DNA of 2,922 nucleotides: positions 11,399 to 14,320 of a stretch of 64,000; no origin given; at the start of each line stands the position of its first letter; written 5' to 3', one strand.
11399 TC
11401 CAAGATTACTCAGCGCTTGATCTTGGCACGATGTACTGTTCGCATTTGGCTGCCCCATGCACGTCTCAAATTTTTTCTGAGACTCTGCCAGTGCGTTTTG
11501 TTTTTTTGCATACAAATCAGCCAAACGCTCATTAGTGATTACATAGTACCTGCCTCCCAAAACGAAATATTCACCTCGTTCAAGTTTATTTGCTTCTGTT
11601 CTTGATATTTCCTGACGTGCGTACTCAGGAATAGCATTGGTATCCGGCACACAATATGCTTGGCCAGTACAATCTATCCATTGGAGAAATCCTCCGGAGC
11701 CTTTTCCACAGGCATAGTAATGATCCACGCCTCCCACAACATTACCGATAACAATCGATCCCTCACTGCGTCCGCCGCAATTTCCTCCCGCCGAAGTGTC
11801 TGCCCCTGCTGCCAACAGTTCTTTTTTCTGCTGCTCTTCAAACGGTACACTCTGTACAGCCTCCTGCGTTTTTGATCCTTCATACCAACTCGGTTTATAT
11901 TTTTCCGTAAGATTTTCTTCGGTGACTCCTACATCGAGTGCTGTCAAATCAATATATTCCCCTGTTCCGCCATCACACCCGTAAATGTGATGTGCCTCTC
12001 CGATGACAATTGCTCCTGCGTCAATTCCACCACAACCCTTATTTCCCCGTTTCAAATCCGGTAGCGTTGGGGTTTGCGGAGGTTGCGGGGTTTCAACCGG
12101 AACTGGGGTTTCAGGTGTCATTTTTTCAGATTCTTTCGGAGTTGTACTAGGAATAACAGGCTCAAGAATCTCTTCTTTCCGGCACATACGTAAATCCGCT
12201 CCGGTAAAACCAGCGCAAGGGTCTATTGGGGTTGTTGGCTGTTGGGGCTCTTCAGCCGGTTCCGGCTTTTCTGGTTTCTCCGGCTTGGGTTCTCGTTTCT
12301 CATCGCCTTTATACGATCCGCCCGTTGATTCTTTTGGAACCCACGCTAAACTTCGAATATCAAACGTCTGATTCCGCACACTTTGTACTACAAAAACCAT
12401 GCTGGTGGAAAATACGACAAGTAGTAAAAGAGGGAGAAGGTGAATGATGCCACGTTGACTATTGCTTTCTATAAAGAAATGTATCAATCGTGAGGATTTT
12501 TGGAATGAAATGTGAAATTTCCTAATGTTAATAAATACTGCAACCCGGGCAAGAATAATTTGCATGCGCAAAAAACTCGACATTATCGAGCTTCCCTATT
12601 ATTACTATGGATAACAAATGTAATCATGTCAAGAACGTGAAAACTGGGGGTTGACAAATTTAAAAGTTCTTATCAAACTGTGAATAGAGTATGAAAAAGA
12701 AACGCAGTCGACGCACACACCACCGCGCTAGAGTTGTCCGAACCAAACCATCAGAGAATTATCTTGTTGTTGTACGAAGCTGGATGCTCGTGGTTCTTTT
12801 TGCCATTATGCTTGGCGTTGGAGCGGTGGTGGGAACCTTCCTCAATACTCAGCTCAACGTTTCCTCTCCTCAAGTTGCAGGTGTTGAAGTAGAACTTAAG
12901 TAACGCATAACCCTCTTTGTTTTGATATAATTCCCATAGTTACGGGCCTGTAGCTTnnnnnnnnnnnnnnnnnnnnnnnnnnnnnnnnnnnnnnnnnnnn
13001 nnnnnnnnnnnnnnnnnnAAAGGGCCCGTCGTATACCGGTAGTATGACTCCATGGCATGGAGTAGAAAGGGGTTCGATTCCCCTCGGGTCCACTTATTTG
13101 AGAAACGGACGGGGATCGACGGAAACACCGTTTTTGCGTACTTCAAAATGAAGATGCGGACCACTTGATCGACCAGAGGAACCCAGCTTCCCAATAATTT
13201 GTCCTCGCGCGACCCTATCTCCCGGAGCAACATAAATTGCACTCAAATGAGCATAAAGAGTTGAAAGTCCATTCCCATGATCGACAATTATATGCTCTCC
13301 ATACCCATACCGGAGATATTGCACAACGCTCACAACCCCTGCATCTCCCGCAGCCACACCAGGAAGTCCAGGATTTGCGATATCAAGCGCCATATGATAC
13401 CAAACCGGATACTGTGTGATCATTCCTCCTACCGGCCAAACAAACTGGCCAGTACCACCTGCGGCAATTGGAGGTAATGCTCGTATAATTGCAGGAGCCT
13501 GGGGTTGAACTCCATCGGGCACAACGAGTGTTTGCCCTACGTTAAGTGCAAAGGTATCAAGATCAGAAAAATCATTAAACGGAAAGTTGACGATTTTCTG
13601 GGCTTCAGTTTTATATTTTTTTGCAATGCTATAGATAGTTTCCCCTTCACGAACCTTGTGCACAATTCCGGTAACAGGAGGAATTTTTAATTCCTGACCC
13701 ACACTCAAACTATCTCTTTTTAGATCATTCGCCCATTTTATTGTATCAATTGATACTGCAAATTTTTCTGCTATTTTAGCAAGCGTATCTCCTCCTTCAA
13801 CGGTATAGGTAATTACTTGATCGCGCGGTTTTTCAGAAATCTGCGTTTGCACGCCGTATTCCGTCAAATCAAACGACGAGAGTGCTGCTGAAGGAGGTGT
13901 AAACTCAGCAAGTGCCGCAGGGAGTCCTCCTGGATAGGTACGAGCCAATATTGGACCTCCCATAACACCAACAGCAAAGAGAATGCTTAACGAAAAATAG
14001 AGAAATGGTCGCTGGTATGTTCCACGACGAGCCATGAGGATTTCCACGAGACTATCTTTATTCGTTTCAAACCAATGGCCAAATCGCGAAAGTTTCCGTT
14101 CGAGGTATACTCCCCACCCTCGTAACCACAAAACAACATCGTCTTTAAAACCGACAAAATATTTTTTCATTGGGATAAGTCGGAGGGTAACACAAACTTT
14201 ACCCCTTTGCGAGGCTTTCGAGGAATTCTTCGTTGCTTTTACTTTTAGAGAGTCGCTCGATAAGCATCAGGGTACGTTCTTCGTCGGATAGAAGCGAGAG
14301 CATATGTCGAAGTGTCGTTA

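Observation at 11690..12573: Giant protein N-terminus: hydrophobic anchor, Pro/Glu-rich linker and two tandem Cys-containing repeat modules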

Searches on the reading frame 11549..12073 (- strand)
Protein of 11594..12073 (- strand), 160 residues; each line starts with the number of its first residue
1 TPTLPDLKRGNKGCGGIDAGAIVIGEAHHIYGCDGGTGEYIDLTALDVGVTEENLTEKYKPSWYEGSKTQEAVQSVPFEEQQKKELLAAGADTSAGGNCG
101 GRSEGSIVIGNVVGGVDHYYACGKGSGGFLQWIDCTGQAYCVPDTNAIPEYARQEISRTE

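Call 27: find_homologous_proteins(query=A1, max_evalue=0.01)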
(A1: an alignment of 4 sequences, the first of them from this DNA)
Query A1 (4 sequences): 8000 candidates shared short words with the query, none scored E <= 0.01.

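Call 35: predict_structure(alignment_id=A1)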
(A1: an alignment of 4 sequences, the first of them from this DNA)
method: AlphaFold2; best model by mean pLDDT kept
length: 175 residues; sequences in the alignment: 4
mean_pLDDT: 56.2   pTM: 0.36
mean pLDDT of the five models: 56.2, 54.5, 53.5, 53.2, 50.8
residues with pLDDT >= 90: 0; 70-90: 47; 50-70: 52; < 50: 76
segments of 3 or more residues with pLDDT < 50: 66-92, 110-118, 137-175
pLDDT, mean of each block of 10 residues (from residue 1): 70 80 73 83 73 71 47 32 42 60 56 46 67 57 42 35 35 29
secondary structure, 60 per line:
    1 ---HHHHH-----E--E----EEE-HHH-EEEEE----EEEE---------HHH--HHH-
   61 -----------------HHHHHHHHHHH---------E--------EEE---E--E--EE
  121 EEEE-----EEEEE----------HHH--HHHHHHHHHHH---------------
elements in order: H4-8 E22-24 E30-34 E39-42 H78-88 E107-109 E119-124 E130-134 H150-160

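Call 36: find_related_loci(query=A1, collection=genome_contigs, flank=6000)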
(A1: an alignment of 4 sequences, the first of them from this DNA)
Query A1 (175 aa) in genome_contigs; peptide patterns used: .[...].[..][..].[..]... (x = any residue, [..] = any of these).
4 stretches matched a pattern, but none encodes a relative of the query by tblastn (E <= 1e-3).

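Call 37: find_related_loci(query=A1, collection=metagenome_contigs, flank=6000)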
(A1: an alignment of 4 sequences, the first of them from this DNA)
Query A1 (175 aa) in metagenome_contigs; peptide patterns used: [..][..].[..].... (x = any residue, [..] = any of these).
119 stretches matched a pattern; 1 encode a relative of the query (tblastn E <= 1e-3); 1 distinct loci.
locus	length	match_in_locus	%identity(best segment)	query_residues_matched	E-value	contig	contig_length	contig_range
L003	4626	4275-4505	54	3-76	2e-21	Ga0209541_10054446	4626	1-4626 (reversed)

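Call 51: fold_search(model_id=the predicted structure, library=pdb)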
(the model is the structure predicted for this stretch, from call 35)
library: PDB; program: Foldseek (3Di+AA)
matches with E <= 10: 176; with E <= 0.001: 0
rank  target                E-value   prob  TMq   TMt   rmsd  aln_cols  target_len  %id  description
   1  2czo_MODEL_1_A        1.6e+00  0.08  0.17  0.21  11.9        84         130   14  Solution Structure of the PX Domain of Bem1p (released 2006-10-03)
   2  4rq9                  1.7e+00  0.08  0.14  0.09  11.9        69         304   17  Crystal structure of the chromophore-binding domain of Stigmatella aurantiaca bacteriophytochrome (Thr289His mutant) in  (released 2016-05-11)
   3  7t1u_B                2.2e+00  0.09  0.16  0.25  10.1        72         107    8  Crystal structure of a superbinder Src SH2 domain (sSrcF) in complex with a high affinity phosphopeptide (released 2022-08-24)
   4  7t1u_A                2.2e+00  0.08  0.16  0.25  10.6        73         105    8  Crystal structure of a superbinder Src SH2 domain (sSrcF) in complex with a high affinity phosphopeptide (released 2022-08-24)
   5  5mtj_A                2.3e+00  0.11  0.17  0.26  10.3        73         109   12  Yes1-SH2 in complex with monobody Mb(Yes_1) (released 2017-04-05)
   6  1lkk_A                2.3e+00  0.09  0.18  0.28  10.8        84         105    8  HUMAN P56-LCK TYROSINE KINASE SH2 DOMAIN IN COMPLEX WITH THE PHOSPHOTYROSYL PEPTIDE AC-PTYR-GLU-GLU-ILE (PYEEI PEPTIDE (released 1996-03-08)
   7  6ted_M                2.3e+00  0.06  0.15  0.04   9.5        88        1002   16  Structure of complete, activated transcription complex Pol II-DSIF-PAF-SPT6 uncovers allosteric elongation activation  (released 2020-07-22)
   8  9n11_A                2.5e+00  0.09  0.15  0.03   6.7        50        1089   10  Mfd-bound E.coli RNA polymerase elongation complex + ADP-BeF3 - L1.5 state (released 2025-10-15)
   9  1bhh_B                2.7e+00  0.11  0.19  0.30   9.5        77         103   10  FREE P56LCK SH2 DOMAIN (released 1998-10-21)
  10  4u17_A                2.7e+00  0.08  0.17  0.27  11.2        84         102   12  Swapped dimer of the human Fyn-SH2 domain (released 2015-07-29)
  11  9rc0                  2.7e+00  0.06  0.14  0.10   7.9        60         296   18  DvhD, PAS/HD-GYP domains (released 2026-03-04)
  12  5mtn_A                2.8e+00  0.07  0.17  0.30   8.2        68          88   13  Monobody Mb(Lck_1) bound to Lck-Sh2 (released 2017-04-05)
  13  7ase_G                2.8e+00  0.04  0.13  0.09  12.3        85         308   13  43S preinitiation complex from Trypanosoma cruzi with the kDDX60 helicase (released 2021-04-14)
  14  7m5f_C                3.0e+00  0.08  0.15  0.20   8.1        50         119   20  Contact-dependent inhibition system from Serratia marcescens BWH57 (released 2021-05-12)
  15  3vs2_A                3.0e+00  0.08  0.17  0.08  10.6        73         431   10  Crystal structure of HCK complexed with a pyrrolo-pyrimidine inhibitor 7-[cis-4-(4-methylpiperazin-1-yl)cyclohexyl]-5- (released 2013-05-01)
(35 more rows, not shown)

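Call 55: search_protein_families(library=pfam, proteins=[window:11594-12073:-], max_evalue=10)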
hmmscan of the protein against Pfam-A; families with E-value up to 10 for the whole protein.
window:11594-12073:- (160 aa): 0 families

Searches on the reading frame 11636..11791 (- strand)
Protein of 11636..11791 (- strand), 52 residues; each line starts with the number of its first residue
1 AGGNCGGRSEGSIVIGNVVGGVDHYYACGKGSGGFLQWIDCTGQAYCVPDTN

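Call 62: search_solved_structures(query=A3, max_evalue=10, show_alignments=3)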
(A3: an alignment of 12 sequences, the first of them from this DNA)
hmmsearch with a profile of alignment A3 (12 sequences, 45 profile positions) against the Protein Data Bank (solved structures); distinct sequences matched with E-value up to 10: 1.
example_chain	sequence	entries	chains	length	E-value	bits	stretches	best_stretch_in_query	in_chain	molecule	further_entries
7sqx_A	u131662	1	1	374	0.15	15.4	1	8-29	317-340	Chitin-binding protein CbpD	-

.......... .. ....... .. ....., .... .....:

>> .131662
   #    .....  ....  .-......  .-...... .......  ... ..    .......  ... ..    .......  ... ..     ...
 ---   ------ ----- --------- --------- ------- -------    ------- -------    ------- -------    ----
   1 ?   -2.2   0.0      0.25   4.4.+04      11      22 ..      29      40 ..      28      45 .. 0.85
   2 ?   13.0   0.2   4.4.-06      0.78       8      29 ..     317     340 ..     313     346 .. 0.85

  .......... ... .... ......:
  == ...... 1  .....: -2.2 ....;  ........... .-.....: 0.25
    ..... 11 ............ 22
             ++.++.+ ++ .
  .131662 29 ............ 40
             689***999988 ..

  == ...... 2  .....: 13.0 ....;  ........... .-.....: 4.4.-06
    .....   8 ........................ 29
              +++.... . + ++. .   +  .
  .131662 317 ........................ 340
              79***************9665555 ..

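Call 63: search_protein_families(library=pfam, alignment_id=A3, max_evalue=10)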
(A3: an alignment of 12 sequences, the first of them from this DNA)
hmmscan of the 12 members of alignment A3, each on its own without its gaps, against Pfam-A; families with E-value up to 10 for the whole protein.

A. member 1, seq(52 aa): 1 family
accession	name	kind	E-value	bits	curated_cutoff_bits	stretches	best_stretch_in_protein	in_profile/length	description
PF06839.17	Zn_ribbon_GRF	-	0.021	15.3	25.9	1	4-40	4-43/45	GRF zinc finger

B. families by the number of members that match (of 12 scanned): 4 families
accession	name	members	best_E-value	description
PF23091.2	TNFR_ELAPOR1_6th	1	0.01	ELAPOR1-like, TNF receptor-like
PF06839.17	Zn_ribbon_GRF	1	0.021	GRF zinc finger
PF07646.21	Kelch_2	1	0.063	Kelch motif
PF09340.15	NuA4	1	0.17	Histone acetyltransferase subunit NuA4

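Call 71: predict_structure(alignment_id=A4)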
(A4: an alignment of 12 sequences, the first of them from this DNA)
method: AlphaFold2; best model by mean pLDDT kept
length: 52 residues; sequences in the alignment: 12
mean_pLDDT: 76.9   pTM: 0.58
mean pLDDT of the five models: 76.9, 75.2, 75.2, 75.2, 74.3
residues with pLDDT >= 90: 0; 70-90: 41; 50-70: 9; < 50: 2
segments of 3 or more residues with pLDDT < 50: none
pLDDT, mean of each block of 10 residues (from residue 1): 73 79 84 80 74 51
secondary structure, 60 per line:
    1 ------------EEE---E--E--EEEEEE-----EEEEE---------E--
elements in order: E13-15 E25-30 E36-40

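Call 74: fold_search(model_id=the predicted structure, library=pdb)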
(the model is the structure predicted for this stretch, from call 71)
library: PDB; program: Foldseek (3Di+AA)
matches with E <= 10: 267; with E <= 0.001: 0
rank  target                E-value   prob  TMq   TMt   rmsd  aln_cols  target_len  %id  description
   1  3ejh_A                9.5e-01  0.41  0.45  0.29   4.2        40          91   25  Crystal Structure of the Fibronectin 8-9FnI Domain Pair in Complex with a Type-I Collagen Peptide (released 2009-02-03)
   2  3ejh_B                1.5e+00  0.33  0.44  0.29   2.8        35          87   20  Crystal Structure of the Fibronectin 8-9FnI Domain Pair in Complex with a Type-I Collagen Peptide (released 2009-02-03)
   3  1r18                  1.5e+00  0.10  0.34  0.12   8.7        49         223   22  Drosophila protein isoaspartyl methyltransferase with S-adenosyl-L-homocysteine (released 2003-12-09)
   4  9big                  1.6e+00  0.51  0.51  0.08   2.5        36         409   14  Stat6 bound to degrader AK-1690 (released 2024-10-02)
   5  3gxe_B                1.9e+00  0.30  0.46  0.30   2.8        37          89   24  Complex of a Low Affinity Collagen Site with the Fibronectin 8-9FnI Domain Pair (released 2010-04-07)
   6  1lkk_A                2.2e+00  0.35  0.51  0.28   2.8        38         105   13  HUMAN P56-LCK TYROSINE KINASE SH2 DOMAIN IN COMPLEX WITH THE PHOSPHOTYROSYL PEPTIDE AC-PTYR-GLU-GLU-ILE (PYEEI PEPTIDE (released 1996-03-08)
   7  5v0f                  2.2e+00  0.06  0.24  0.14   4.9        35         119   17  Crystal structure of C-As lyase with mutation K105A and substrate Roxarsone (released 2018-03-21)
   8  1kr5                  2.2e+00  0.04  0.26  0.11  10.6        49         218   24  Crystal structure of human L-isoaspartyl methyltransferase (released 2002-02-08)
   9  8oek                  2.3e+00  0.16  0.42  0.09   8.2        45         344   16  Crystal structure of the HormR-GAIN domains of adhesion GPCR ADGRB2 (BAI2) in the uncleaved state (released 2023-05-31)
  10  6op6                  2.5e+00  0.30  0.49  0.13   3.7        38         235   13  Structure of VIM-20 in the reduced state (released 2019-10-23)
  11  9a3y_B                2.5e+00  0.16  0.40  0.18   4.0        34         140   18  Predicted model of tissue transglutaminase 2 (TG2) in complex with plasma fibronectin type I modules 7, 8 and 9 (FNI7- (released 2024-02-02)
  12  6v1p_B                2.8e+00  0.30  0.51  0.14   3.2        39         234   13  Structure of VIM-2 bound to QPX7728 at 1.20 A (released 2020-03-25)
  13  1ww1_A                2.8e+00  0.12  0.34  0.09   4.1        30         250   20  Crystal structure of tRNase Z from Thermotoga maritima (released 2005-02-22)
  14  6vek_A                2.8e+00  0.07  0.27  0.07   5.0        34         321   20  Contact-dependent growth inhibition toxin-immunity protein complex from from E. coli 3006, full-length (released 2021-01-27)
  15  3cpb_B                3.0e+00  0.08  0.30  0.09   3.4        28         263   18  Crystal structure of the VEGFR2 kinase domain in complex with a bisamide inhibitor (released 2008-06-17)
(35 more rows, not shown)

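Call 89: fold_search(model_id=the predicted structure, library=viral)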
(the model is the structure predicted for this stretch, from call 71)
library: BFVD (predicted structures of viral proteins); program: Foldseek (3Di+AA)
matches with E <= 10: 680; with E <= 0.001: 0
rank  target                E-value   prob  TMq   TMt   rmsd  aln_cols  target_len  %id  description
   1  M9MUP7                1.9e-01  0.77  0.48  0.14   8.7        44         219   27  (no name in the UniProt tables at hand)
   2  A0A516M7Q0            3.6e-01  0.38  0.39  0.36   9.2        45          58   24  (no name in the UniProt tables at hand)
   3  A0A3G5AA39            4.7e-01  0.72  0.54  0.20   5.7        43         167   19  Uncharacterized protein [Hyperionvirus sp.]
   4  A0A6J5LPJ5            5.0e-01  0.63  0.47  0.41   5.9        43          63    9  Carbon storage regulator [uncultured Caudovirales phage]
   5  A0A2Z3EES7            5.7e-01  0.66  0.46  0.04   2.8        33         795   18  (no name in the UniProt tables at hand)
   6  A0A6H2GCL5            6.1e-01  0.35  0.36  0.28   3.6        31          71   26  Uncharacterized protein [Pseudomonas phage PaZq-1]
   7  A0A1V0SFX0            6.5e-01  0.38  0.41  0.05   4.7        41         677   22  Uncharacterized protein [Hokovirus HKV1]
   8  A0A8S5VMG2            6.9e-01  0.28  0.39  0.13   8.5        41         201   20  (no name in the UniProt tables at hand)
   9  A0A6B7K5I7            7.8e-01  0.15  0.31  0.28   4.3        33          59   21  (no name in the UniProt tables at hand)
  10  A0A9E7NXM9            8.4e-01  0.28  0.39  0.45   8.2        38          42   16  (no name in the UniProt tables at hand)
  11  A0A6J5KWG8            8.9e-01  0.47  0.46  0.39   5.5        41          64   17  Uncharacterized protein [uncultured Caudovirales phage]
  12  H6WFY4                9.5e-01  0.60  0.52  0.10   3.7        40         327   20  Gp5/Type VI secretion system Vgr protein OB-fold domain-containing protein [Cyanophage S-TIM5]
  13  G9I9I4                9.5e-01  0.25  0.38  0.24   4.3        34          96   18  (no name in the UniProt tables at hand)
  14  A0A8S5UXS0            9.5e-01  0.23  0.32  0.47   4.0        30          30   17  Uncharacterized protein [Microviridae sp. ctb4Q28]
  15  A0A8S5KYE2            1.0e+00  0.20  0.35  0.27  10.1        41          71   10  Uncharacterized protein [ssRNA phage Gerhypos.3_6]
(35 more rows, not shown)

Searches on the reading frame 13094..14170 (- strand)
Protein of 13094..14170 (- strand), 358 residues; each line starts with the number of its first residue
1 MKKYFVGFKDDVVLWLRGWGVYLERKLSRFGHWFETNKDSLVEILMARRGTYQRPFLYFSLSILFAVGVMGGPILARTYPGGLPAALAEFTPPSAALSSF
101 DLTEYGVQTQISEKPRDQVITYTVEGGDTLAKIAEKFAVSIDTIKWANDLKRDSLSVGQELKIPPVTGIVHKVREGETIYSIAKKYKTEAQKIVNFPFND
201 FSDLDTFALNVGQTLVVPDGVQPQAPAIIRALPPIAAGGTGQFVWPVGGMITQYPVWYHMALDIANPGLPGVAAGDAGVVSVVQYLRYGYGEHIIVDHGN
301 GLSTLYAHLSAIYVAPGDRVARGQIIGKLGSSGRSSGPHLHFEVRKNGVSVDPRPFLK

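Call 13: search_protein_families(library=pfam, proteins=[window:13094-14170:-], max_evalue=0.001)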
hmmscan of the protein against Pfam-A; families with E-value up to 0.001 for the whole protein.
window:13094-14170:- (358 aa): 3 families
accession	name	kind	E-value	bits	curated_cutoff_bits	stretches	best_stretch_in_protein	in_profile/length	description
PF01551.29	Peptidase_M23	-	2.8e-29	101.6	28.7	1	259-353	3-96/96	Peptidase family M23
PF01476.26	LysM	-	2.5e-22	79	20.9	2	122-164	1-43/43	LysM domain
PF23473.1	LysM3_LYK4_5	-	5.2e-09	36.5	29.3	1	120-154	3-37/48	LYK4/5 LysM3 domain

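Call 60: find_encoding_contigs(protein=window:13097-14170:-, flank=10000, max_places=4)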
Protein window:13097-14170:- (358 aa): 6 contigs read that carry it; 3 places shown.
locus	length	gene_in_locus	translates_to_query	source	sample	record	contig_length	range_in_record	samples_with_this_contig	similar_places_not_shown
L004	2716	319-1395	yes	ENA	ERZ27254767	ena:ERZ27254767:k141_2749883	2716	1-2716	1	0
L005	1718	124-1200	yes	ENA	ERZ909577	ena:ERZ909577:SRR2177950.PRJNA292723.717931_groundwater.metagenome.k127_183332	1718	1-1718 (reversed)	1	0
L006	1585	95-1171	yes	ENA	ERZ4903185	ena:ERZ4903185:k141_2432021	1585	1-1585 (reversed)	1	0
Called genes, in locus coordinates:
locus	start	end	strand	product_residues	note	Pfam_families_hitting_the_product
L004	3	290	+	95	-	?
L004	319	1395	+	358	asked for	PF01476:LysM, PF23473:LysM3_LYK4_5 (weak), PF01476:LysM, PF01551:Peptidase_M23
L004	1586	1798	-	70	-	-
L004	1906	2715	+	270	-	?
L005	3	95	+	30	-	?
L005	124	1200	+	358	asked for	PF01476:LysM, PF23473:LysM3_LYK4_5 (weak), PF01476:LysM, PF01551:Peptidase_M23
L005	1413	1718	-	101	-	?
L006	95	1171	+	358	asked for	PF01476:LysM, PF23473:LysM3_LYK4_5 (weak), PF01476:LysM, PF01551:Peptidase_M23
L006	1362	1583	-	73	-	?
